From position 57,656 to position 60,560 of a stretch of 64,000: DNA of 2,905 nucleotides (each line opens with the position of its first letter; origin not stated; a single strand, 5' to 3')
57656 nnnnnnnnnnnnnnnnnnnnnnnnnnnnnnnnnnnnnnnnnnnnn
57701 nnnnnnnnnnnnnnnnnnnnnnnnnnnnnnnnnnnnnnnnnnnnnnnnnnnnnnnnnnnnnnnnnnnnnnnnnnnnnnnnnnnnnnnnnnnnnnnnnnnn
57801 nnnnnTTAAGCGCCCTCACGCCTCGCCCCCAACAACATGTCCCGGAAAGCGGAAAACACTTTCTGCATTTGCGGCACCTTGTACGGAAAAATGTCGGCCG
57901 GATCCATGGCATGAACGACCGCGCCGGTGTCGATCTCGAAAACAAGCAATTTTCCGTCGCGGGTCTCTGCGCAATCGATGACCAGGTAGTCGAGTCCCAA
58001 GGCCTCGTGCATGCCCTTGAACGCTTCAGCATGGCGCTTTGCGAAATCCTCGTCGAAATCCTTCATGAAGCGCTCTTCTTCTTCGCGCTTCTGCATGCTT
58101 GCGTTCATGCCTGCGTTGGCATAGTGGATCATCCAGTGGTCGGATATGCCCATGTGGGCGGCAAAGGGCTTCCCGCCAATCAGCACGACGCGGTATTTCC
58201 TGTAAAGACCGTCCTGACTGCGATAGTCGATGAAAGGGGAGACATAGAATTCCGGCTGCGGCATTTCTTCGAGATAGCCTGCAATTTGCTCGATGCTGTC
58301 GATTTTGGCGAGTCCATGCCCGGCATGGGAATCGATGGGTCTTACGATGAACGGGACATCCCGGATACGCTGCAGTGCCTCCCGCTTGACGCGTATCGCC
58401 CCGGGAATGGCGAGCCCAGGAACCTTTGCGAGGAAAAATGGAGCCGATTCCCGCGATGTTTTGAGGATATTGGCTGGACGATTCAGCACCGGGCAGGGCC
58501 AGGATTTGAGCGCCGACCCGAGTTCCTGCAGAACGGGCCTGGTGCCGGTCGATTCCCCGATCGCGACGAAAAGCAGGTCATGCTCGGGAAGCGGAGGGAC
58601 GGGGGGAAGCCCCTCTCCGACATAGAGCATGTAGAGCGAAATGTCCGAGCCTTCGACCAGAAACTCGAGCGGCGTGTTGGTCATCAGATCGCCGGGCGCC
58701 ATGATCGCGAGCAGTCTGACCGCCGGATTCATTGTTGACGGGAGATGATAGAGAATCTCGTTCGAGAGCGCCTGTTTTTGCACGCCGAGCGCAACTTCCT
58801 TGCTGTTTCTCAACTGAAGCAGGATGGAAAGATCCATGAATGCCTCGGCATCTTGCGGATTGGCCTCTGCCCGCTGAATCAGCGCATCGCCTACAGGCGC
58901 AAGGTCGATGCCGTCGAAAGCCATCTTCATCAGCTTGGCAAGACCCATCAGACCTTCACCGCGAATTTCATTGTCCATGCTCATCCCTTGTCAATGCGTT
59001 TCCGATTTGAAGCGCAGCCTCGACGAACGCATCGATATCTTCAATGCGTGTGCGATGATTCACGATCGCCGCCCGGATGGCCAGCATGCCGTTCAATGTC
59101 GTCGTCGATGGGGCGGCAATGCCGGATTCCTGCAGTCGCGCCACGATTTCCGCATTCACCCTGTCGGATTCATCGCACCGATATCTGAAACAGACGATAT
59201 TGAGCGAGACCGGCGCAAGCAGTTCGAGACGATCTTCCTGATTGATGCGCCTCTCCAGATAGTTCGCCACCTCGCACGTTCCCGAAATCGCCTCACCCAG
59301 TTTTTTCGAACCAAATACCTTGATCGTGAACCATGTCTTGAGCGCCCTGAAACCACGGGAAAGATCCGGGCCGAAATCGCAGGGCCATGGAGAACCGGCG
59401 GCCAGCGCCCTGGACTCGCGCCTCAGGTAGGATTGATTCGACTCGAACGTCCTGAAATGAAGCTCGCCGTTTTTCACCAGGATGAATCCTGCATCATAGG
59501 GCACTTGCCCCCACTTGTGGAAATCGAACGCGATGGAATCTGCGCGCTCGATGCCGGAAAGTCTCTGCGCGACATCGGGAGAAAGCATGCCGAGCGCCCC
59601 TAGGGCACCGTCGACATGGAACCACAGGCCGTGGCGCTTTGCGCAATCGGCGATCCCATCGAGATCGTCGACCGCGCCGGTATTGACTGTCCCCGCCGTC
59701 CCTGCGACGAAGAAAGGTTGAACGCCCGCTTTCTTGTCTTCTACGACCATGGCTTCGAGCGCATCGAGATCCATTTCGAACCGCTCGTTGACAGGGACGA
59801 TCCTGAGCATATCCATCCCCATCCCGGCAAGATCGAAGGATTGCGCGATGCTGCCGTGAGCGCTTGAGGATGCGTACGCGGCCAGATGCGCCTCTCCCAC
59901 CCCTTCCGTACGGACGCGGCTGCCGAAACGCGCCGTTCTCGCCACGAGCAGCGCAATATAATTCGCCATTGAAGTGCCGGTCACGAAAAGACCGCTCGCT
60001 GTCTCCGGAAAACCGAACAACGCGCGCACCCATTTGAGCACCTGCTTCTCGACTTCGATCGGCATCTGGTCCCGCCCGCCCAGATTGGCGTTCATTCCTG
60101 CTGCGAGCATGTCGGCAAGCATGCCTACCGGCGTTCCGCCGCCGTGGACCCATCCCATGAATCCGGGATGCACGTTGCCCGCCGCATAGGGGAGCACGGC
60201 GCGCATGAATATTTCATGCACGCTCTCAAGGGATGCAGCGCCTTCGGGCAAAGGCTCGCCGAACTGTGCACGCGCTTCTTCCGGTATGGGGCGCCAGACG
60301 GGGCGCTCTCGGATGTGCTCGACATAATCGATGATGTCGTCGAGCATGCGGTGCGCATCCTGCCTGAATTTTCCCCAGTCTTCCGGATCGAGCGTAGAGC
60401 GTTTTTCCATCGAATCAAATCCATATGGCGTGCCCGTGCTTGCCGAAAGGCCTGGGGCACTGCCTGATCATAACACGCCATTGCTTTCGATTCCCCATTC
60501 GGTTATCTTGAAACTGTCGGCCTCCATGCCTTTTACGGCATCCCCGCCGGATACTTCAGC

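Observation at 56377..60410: Uncharacterised three-gene operon: group II PLP decarboxylase, ATP-grasp ligase and class V-like PLP enzyme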

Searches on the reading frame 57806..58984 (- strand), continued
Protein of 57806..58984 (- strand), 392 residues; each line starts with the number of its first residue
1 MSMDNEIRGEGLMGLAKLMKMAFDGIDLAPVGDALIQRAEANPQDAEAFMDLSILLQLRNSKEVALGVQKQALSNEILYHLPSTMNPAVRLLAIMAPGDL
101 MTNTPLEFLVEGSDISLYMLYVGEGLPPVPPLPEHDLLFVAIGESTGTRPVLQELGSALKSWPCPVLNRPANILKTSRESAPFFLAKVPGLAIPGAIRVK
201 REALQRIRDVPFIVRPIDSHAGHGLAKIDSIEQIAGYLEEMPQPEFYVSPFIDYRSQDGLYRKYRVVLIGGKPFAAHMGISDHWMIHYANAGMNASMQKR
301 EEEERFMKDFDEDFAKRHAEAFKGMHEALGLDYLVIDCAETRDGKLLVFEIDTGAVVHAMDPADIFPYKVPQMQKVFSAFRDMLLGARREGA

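Call 80: search_protein_families(library=pfam, proteins=[P0241, P0247, P0250, P0261, P0243, P0246, P0328, P0343, P0365, P0289], max_evalue=0.001)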
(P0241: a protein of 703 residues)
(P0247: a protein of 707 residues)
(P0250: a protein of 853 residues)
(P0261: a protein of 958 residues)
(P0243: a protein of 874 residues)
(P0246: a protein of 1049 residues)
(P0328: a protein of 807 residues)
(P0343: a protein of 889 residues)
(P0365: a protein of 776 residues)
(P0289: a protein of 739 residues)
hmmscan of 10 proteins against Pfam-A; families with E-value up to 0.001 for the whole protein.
P0241 (703 aa): 1 family
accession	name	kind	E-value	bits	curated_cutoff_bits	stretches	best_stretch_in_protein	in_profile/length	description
PF00282.25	Pyridoxal_deC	-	4.8e-36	124.7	27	1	11-197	169-353/375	Pyridoxal-dependent decarboxylase conserved domain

P0247 (707 aa): 0 families

P0250 (853 aa): 2 families
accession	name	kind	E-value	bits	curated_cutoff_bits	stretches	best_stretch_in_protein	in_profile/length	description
PF00282.25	Pyridoxal_deC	-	1.4e-58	198.8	27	1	49-393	27-375/375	Pyridoxal-dependent decarboxylase conserved domain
PF01212.27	Beta_elim_lyase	-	0.00064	19.6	27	0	158-399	79-258/288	Beta-eliminating lyase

P0261 (958 aa): 0 families

P0243 (874 aa): 0 families

P0246 (1049 aa): 14 families
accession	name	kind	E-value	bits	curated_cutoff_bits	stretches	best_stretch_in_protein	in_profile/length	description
PF07719.23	TPR_2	-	1.6e-21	75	27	0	621-653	1-33/34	Tetratricopeptide repeat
PF00515.34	TPR_1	-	2.5e-20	71.8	27.8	1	621-654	1-34/34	Tetratricopeptide repeat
PF13414.12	TPR_11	-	1.4e-15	57.2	26.8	0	594-630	1-37/42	TPR repeat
PF13432.12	TPR_16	-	7e-14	52.4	32.7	2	490-551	2-63/65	Tetratricopeptide repeat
PF23914.1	TPR_CcmH_CycH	-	9.1e-14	52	42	2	481-579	46-147/158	Cytochrome c-type biogenesis protein H TPR domain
PF13431.12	TPR_17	-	2.6e-13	49.5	24.4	0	576-607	2-33/34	Tetratricopeptide repeat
PF13428.12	TPR_14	-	1.3e-12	47.5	23.5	0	520-554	2-36/44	Tetratricopeptide repeat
PF14559.12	TPR_19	-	4.2e-12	46.7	25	0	496-546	2-52/68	Tetratricopeptide repeat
PF13424.12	TPR_12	-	5.1e-12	46.2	30.1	1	556-615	6-73/77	Tetratricopeptide repeat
PF13181.12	TPR_8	-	3.3e-11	42.9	25.7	0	589-618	3-32/34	Tetratricopeptide repeat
PF13176.12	TPR_7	-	7.5e-11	41.7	27.9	0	625-653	3-31/36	Tetratricopeptide repeat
PF13371.12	TPR_9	-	9.9e-10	38.7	35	1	527-588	3-64/73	Tetratricopeptide repeat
PF13374.12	TPR_10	-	2e-09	37.6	27.5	0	625-650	6-31/42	Tetratricopeptide repeat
PF13174.12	TPR_6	-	4.2e-06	27.5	26.3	0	558-586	5-33/33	Tetratricopeptide repeat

P0328 (807 aa): 1 family
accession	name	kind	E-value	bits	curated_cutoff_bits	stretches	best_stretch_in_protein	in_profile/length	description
PF00266.25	Aminotran_5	-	2.4e-31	109.5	21.5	1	435-779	4-371/371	Aminotransferase class-V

P0343 (889 aa): 7 families
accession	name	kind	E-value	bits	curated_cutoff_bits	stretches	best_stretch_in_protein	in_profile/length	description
PF13428.12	TPR_14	-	2.1e-10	40.7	23.5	0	494-535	2-43/44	Tetratricopeptide repeat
PF14559.12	TPR_19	-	4.1e-08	33.9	25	1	473-530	5-62/68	Tetratricopeptide repeat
PF13431.12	TPR_17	-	1e-06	28.9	24.4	0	484-513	4-33/34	Tetratricopeptide repeat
PF07719.23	TPR_2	-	1.5e-05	25.2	27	0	495-525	3-33/34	Tetratricopeptide repeat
PF14397.11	ATPgrasp_ST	-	6.1e-05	22.8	31.4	0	322-365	219-263/278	Sugar-transfer associated ATP-grasp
PF13432.12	TPR_16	-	0.00017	22.4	32.7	0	483-525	21-63/65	Tetratricopeptide repeat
PF24575.1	TPR_Slam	-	0.00018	22.3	35.2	0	503-546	57-100/104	Surface lipoprotein assembly modifier, N-terminal TPR repeats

P0365 (776 aa): 6 families
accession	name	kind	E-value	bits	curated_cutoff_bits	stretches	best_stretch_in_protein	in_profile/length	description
PF00515.34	TPR_1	-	5.1e-09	36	27.8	1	395-427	2-34/34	Tetratricopeptide repeat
PF13414.12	TPR_11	-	5.2e-09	36.1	26.8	1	369-408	3-42/42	TPR repeat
PF14559.12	TPR_19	-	8.6e-09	36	25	2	370-417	1-48/68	Tetratricopeptide repeat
PF07719.23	TPR_2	-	2.1e-07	31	27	1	394-427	1-34/34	Tetratricopeptide repeat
PF13424.12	TPR_12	-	3e-05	24.6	30.1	1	363-423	6-74/77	Tetratricopeptide repeat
PF13432.12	TPR_16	-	0.00062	20.6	32.7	1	365-418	2-55/65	Tetratricopeptide repeat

P0289 (739 aa): 0 families

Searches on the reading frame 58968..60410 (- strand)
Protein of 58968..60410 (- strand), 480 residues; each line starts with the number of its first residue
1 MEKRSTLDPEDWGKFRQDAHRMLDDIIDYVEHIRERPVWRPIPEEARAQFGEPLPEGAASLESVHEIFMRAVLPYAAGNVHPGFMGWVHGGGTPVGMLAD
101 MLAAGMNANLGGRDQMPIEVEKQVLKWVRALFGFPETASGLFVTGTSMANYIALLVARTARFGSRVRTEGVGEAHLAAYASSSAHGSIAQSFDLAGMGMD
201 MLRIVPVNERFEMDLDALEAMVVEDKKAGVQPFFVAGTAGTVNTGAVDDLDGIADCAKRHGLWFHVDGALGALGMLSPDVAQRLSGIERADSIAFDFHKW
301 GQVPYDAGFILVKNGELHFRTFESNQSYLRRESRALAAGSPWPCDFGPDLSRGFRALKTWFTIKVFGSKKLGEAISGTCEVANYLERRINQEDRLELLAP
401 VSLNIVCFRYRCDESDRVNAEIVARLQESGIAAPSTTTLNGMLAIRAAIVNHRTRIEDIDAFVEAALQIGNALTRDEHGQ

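Call 3: search_protein_families(library=pfam, proteins=[window:58968-60410:-], max_evalue=0.01)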
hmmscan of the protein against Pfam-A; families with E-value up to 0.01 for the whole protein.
window:58968-60410:- (480 aa): 3 families
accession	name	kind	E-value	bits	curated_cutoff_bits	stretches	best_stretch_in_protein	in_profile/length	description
PF00282.25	Pyridoxal_deC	-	5.5e-65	220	27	1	43-411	1-375/375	Pyridoxal-dependent decarboxylase conserved domain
PF01212.27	Beta_elim_lyase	-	1.6e-05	24.8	27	1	100-391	17-222/288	Beta-eliminating lyase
PF00266.25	Aminotran_5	-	0.00098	18.6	21.5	1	128-273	52-181/371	Aminotransferase class-V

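Call 4: search_protein_families(library=ncbifam, proteins=[window:58968-60410:-], max_evalue=0.01)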
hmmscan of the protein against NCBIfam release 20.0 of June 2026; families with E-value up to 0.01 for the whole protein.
window:58968-60410:- (480 aa): 7 families
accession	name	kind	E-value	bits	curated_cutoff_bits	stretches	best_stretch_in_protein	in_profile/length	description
NF052646.1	DABADecarRhbB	equivalog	6e-57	193.3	900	1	54-472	70-484/491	L-2,4-diaminobutyrate decarboxylase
TIGR03799.1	NOD_PanD_pyr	equivalog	1.5e-37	129.2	606.1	1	136-414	158-441/522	pyridoxal-dependent aspartate 1-decarboxylase PanP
TIGR03812.1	tyr_de_CO2_Arch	equivalog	1e-26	93.6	299.4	1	108-465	46-371/375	tyrosine decarboxylase MfnA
NF002748.0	PRK02769.1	equivalog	1.3e-14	53.7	305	1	119-406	65-327/382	histidine decarboxylase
TIGR03811.1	tyr_de_CO2_Ent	equivalog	3.9e-13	48.7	905.3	2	183-274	230-326/608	tyrosine decarboxylase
TIGR01788.1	Glu-decarb-GAD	equivalog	6.1e-07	28.5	380.4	1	114-436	73-391/431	glutamate decarboxylase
NF041359.1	GntG_guanitoxin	subfamily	0.00016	20.9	230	1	138-269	54-175/343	GntG family PLP-dependent aldolase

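Call 7: search_solved_structures(query=window:58968-60410:-, max_evalue=0.001)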
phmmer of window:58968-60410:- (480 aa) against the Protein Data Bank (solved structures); distinct sequences matched with E-value up to 0.001: 48.
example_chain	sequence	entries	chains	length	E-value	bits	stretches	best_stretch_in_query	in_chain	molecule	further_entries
4obu_E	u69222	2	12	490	2.1e-73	250.9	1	34-471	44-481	Pyridoxal-dependent decarboxylase domain protein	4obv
7xin_A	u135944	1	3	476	5.1e-59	203.5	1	14-456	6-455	DOPA decarboxylase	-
6eei_A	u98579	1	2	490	6.6e-48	166.9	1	6-451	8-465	Tyrosine decarboxylase 1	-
4rit_B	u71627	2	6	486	1.2e-47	166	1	7-463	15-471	Pyridoxal-dependent decarboxylase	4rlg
4e1o_A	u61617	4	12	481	2.3e-47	165.1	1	7-459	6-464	Histidine decarboxylase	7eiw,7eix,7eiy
5o5c_A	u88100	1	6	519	3.5e-47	164.5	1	35-471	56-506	Putative decarboxylase involved in desferrioxamine biosynthesis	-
6eew_A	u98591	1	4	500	3.8e-47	164.4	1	9-454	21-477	Aromatic-L-amino-acid decarboxylase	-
4riz_A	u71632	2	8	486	1.4e-46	162.5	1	7-463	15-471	Pyridoxal-dependent decarboxylase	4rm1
4rj0_B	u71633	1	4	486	2e-46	162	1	7-463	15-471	Pyridoxal-dependent decarboxylase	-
2qma_A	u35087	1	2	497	4.3e-46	160.9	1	59-462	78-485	Diaminobutyrate-pyruvate transaminase and L-2,4-diaminobutyrate decarboxylase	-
6khn_A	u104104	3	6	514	2.9e-44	154.8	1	6-450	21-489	Tryptophan decarboxylase 1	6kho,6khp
6liu_A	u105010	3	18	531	3.1e-44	154.8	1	6-412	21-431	Tyrosine/DOPA decarboxylase 2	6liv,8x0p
8zpi_A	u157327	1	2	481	4e-43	151.1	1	35-460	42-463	Diaminobutyrate-2-oxoglutarate transaminase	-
8x0o_A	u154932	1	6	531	5.4e-43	150.7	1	6-412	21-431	Tyrosine/DOPA decarboxylase 2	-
9dui_A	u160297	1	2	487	7.4e-43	150.2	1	14-453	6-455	Aromatic-L-amino-acid decarboxylase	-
6enz_A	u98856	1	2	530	3.7e-36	128.1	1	13-410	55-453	Acidic amino acid decarboxylase GADL1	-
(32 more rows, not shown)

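Call 36: search_solved_structures(query=window:58968-60410:-, max_evalue=1e-45, show_alignments=3)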
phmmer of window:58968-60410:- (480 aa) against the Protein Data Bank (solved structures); distinct sequences matched with E-value up to 1e-45: 10.
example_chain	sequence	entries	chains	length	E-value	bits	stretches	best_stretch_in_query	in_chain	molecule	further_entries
4obu_E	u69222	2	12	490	2.1e-73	250.9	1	34-471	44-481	Pyridoxal-dependent decarboxylase domain protein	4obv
7xin_A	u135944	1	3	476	5.1e-59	203.5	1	14-456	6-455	DOPA decarboxylase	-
6eei_A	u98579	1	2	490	6.6e-48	166.9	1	6-451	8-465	Tyrosine decarboxylase 1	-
4rit_B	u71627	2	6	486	1.2e-47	166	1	7-463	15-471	Pyridoxal-dependent decarboxylase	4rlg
4e1o_A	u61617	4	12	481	2.3e-47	165.1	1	7-459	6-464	Histidine decarboxylase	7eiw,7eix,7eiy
5o5c_A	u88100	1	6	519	3.5e-47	164.5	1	35-471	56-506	Putative decarboxylase involved in desferrioxamine biosynthesis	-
6eew_A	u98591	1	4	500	3.8e-47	164.4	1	9-454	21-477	Aromatic-L-amino-acid decarboxylase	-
4riz_A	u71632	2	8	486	1.4e-46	162.5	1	7-463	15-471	Pyridoxal-dependent decarboxylase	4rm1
4rj0_B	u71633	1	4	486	2e-46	162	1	7-463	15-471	Pyridoxal-dependent decarboxylase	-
2qma_A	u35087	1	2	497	4.3e-46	160.9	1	59-462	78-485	Diaminobutyrate-pyruvate transaminase and L-2,4-diaminobutyrate decarboxylase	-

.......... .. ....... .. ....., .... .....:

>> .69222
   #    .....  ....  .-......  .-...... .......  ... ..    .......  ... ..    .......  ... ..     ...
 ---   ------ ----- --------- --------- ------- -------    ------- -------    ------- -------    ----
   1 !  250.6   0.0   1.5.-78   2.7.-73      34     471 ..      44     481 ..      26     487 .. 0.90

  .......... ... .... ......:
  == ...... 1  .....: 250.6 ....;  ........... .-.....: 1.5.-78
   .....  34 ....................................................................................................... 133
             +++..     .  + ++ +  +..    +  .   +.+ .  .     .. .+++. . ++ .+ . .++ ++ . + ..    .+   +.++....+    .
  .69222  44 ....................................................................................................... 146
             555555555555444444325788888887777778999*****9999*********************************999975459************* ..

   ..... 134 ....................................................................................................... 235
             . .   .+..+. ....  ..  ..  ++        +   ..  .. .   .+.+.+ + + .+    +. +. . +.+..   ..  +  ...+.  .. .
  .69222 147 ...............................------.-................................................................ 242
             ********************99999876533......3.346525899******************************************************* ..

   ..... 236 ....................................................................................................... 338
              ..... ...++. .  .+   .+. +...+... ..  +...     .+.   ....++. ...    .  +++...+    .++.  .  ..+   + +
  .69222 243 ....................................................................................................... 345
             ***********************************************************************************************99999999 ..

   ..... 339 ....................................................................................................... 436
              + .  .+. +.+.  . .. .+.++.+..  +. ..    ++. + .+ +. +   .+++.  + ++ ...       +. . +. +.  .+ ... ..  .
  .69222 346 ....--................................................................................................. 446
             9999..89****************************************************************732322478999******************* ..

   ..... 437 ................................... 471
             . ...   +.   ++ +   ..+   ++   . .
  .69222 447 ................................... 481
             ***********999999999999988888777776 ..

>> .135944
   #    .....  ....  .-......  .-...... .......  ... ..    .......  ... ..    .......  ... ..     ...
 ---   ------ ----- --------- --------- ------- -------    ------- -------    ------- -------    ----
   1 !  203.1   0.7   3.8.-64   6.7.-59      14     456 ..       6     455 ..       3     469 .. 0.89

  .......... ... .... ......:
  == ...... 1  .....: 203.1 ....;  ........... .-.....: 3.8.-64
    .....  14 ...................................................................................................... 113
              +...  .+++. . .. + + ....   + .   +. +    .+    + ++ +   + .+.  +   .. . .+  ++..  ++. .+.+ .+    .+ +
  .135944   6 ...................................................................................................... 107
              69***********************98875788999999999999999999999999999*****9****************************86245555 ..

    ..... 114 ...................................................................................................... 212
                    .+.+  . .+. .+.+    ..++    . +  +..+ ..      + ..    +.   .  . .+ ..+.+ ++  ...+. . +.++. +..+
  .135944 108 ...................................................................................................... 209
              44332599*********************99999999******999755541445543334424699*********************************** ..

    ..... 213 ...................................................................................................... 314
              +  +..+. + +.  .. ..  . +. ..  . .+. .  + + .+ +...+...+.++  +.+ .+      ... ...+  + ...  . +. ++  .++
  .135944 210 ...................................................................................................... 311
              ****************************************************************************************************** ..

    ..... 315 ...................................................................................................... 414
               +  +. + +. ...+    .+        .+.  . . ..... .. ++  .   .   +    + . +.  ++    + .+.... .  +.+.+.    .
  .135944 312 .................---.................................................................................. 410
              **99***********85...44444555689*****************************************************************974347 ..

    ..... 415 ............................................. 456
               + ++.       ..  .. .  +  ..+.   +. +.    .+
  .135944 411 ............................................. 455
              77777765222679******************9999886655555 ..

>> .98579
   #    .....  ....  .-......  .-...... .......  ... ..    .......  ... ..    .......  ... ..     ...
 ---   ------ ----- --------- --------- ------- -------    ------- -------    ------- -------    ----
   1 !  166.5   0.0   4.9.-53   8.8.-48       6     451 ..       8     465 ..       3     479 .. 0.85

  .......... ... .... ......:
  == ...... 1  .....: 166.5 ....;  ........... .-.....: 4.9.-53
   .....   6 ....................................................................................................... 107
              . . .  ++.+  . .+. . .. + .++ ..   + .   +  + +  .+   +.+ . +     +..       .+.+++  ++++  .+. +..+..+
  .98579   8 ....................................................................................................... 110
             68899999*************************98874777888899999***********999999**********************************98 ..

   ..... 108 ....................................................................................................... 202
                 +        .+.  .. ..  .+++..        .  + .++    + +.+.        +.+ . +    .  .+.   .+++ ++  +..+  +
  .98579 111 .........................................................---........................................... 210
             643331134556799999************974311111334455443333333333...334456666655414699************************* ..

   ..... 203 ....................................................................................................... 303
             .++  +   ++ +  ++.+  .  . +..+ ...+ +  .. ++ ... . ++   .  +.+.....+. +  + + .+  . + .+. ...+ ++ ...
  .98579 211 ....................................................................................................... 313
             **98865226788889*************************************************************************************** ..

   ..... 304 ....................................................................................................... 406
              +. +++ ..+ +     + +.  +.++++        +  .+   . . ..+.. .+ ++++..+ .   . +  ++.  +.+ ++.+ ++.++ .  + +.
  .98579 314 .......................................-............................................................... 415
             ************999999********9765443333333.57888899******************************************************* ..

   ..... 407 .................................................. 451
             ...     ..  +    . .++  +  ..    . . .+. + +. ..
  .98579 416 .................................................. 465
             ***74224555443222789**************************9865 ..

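Call 64: search_protein_families(library=padloc, proteins=[window:58968-60410:-], max_evalue=0.01)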
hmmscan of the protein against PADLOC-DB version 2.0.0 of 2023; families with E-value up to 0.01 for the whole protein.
window:58968-60410:- (480 aa): 0 families
